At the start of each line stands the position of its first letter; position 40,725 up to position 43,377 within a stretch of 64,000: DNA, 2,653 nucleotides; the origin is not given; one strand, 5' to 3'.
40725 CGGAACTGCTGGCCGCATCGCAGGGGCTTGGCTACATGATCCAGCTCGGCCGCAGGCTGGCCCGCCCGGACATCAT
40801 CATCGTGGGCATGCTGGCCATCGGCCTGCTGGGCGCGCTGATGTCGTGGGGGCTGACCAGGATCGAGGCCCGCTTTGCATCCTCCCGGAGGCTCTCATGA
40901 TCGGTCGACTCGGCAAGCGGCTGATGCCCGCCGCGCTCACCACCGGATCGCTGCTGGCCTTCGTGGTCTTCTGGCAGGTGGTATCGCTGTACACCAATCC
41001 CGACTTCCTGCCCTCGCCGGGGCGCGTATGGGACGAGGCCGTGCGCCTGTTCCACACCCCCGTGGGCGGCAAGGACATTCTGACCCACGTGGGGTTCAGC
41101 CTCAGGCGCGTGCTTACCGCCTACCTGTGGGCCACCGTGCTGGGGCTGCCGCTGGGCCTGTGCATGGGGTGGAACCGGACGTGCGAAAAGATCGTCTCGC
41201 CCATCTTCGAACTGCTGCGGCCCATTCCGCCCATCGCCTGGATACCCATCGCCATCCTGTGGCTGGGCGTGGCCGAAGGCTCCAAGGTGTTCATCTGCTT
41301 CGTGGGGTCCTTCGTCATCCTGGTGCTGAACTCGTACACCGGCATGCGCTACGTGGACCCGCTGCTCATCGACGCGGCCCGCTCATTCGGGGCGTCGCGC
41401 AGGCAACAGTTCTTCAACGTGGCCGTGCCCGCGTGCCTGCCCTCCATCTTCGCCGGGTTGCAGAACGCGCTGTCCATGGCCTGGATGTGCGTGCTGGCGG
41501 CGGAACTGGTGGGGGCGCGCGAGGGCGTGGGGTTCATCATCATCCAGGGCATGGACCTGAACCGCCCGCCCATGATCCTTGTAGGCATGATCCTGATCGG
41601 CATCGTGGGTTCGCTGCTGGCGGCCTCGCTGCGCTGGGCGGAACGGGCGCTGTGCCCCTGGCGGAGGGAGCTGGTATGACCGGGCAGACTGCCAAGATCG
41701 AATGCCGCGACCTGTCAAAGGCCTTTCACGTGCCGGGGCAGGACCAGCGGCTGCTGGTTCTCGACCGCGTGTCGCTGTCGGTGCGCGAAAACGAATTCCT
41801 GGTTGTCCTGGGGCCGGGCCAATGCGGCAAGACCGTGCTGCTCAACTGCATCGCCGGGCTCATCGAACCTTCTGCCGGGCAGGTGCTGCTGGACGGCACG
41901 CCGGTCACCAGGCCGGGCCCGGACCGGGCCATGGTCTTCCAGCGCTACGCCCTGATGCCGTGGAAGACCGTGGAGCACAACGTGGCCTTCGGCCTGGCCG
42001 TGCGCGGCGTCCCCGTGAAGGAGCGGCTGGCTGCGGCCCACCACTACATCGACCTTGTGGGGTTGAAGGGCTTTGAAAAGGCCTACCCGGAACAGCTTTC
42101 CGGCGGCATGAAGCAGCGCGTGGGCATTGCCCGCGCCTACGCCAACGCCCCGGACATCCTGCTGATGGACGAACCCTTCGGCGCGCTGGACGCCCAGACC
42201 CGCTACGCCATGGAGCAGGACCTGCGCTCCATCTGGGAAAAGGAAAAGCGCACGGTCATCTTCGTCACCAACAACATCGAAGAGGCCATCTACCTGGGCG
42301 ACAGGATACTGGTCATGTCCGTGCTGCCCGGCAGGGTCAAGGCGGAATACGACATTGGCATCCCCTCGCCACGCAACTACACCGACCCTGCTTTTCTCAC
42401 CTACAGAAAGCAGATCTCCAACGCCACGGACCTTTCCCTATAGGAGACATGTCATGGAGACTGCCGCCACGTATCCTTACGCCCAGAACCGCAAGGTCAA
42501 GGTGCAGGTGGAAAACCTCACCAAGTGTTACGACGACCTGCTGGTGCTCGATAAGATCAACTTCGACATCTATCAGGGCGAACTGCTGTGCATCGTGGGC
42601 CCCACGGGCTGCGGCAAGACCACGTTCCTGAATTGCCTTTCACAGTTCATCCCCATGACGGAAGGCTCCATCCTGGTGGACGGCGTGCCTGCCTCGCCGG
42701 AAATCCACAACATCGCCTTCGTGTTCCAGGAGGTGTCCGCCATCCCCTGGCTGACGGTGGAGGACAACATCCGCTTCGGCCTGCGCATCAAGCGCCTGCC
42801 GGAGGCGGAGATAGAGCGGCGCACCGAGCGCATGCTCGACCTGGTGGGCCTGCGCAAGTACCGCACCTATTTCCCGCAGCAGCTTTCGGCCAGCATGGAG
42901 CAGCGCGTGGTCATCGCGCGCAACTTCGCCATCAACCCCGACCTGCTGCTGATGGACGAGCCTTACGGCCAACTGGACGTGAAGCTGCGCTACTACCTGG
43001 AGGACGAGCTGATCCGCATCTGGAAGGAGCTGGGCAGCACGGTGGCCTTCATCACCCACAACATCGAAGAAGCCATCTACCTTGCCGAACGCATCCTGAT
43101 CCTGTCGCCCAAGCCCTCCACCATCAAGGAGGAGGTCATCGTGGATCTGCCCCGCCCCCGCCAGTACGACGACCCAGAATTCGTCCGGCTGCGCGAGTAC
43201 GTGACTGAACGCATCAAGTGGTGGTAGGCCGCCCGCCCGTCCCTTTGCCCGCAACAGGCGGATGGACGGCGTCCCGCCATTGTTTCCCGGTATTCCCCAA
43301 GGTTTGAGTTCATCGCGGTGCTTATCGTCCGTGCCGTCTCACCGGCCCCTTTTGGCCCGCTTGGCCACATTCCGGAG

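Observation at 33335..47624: Sigma-54-wired glycyl-radical-enzyme locus with an ABC importer and three dehydrogenases: candidate undescribed organosulfonate pathway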

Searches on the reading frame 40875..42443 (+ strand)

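Call 4: search_protein_families(library=pfam, proteins=[window:40875-42443:+])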
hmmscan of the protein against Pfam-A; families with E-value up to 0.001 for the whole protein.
window:40875-42443:+ (522 aa): 1 family
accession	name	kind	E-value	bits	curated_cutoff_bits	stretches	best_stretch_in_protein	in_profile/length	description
PF00005.33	ABC_tran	-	6.3e-28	98.5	25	1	296-435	1-136/137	ABC transporter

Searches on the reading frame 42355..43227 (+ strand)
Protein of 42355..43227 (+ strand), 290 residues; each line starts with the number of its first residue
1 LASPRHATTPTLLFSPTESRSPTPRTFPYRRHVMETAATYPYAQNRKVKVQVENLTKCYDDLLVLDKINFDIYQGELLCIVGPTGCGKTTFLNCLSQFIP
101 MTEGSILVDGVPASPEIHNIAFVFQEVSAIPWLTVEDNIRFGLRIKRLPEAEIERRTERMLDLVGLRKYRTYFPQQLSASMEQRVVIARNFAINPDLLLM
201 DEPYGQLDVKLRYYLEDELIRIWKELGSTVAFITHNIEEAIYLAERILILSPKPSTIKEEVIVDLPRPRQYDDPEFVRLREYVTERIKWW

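Call 4: search_protein_families(library=pfam, proteins=[window:42355-43227:+])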
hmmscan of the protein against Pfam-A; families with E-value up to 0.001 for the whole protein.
window:42355-43227:+ (290 aa): 3 families
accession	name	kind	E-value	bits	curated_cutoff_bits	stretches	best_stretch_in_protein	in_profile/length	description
PF00005.33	ABC_tran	-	2.8e-28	99.6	25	1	65-203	1-135/137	ABC transporter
PF13476.12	AAA_23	-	9.1e-06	26.9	27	1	67-96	14-40/201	AAA domain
PF13304.12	AAA_21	-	4.5e-05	24.1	27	0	78-163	2-106/304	AAA domain, putative AbiEii toxin, Type IV TA system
